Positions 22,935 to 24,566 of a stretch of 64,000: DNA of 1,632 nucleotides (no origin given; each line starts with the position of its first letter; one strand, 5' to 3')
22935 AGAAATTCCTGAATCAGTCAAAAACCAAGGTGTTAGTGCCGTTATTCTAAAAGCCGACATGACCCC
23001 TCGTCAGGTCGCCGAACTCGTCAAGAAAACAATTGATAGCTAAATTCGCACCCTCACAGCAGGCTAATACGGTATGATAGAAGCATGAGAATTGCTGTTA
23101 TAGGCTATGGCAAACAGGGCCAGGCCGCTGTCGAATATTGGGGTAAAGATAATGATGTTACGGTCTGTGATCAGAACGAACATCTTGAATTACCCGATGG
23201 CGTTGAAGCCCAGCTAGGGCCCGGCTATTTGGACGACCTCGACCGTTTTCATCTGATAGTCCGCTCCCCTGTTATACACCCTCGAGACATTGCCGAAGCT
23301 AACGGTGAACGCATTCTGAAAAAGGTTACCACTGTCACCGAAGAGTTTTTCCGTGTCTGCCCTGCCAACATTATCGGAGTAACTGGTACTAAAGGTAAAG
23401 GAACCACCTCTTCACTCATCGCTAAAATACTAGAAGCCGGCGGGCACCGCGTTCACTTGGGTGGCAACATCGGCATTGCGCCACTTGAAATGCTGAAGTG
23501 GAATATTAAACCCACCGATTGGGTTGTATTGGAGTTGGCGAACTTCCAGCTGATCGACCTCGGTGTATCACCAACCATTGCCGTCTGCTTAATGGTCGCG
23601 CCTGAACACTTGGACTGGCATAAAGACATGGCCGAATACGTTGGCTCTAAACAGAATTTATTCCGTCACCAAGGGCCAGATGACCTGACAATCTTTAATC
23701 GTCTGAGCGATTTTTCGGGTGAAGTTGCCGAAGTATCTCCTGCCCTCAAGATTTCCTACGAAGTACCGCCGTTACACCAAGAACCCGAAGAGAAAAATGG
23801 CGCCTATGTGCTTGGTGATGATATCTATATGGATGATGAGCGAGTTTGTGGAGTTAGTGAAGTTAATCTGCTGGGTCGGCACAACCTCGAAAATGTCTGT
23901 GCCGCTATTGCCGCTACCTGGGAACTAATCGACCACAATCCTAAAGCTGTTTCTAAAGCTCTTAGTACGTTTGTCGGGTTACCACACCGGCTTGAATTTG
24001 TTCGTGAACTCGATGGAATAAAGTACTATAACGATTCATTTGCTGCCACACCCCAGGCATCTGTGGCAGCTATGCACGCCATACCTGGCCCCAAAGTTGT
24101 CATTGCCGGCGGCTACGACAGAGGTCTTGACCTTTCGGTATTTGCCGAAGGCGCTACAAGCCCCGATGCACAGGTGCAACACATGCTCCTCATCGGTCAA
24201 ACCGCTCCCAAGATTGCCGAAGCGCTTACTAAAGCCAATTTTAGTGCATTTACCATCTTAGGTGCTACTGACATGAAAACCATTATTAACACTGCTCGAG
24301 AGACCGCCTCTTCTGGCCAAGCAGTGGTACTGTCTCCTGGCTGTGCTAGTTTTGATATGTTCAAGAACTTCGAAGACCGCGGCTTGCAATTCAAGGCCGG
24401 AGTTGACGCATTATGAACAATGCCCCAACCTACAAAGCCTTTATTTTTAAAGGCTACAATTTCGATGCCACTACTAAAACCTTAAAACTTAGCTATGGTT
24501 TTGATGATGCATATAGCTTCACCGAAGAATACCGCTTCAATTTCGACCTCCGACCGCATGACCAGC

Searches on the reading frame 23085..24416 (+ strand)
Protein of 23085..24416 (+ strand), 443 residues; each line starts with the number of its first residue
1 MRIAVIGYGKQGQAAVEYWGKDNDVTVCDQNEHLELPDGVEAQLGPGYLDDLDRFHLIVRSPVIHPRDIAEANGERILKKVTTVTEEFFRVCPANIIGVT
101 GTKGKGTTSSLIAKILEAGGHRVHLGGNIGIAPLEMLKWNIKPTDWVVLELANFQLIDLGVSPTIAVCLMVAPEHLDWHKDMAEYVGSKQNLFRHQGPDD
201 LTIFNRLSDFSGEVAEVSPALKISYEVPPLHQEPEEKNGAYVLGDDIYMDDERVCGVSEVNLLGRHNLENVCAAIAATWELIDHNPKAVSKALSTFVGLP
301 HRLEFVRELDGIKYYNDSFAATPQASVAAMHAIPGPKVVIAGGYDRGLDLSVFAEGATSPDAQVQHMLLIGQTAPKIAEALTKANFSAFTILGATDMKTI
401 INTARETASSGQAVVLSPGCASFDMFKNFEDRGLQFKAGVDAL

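Call 63: search_protein_families(library=pfam, proteins=[window:23085-24416:+], max_evalue=0.001)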
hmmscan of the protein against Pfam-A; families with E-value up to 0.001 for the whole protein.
window:23085-24416:+ (443 aa): 3 families
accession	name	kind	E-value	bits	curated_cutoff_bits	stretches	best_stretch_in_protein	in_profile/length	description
PF08245.18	Mur_ligase_M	-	2.9e-21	76.8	24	1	99-277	1-199/200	Mur ligase middle domain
PF02875.26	Mur_ligase_C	-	1.1e-09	39.6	28.4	1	301-418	1-125/127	Mur ligase, glutamate ligase domain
PF21799.2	MurD-like_N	-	0.00078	20.1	27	0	2-67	2-72/88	Mur ligase MurD-like, N-terminal domain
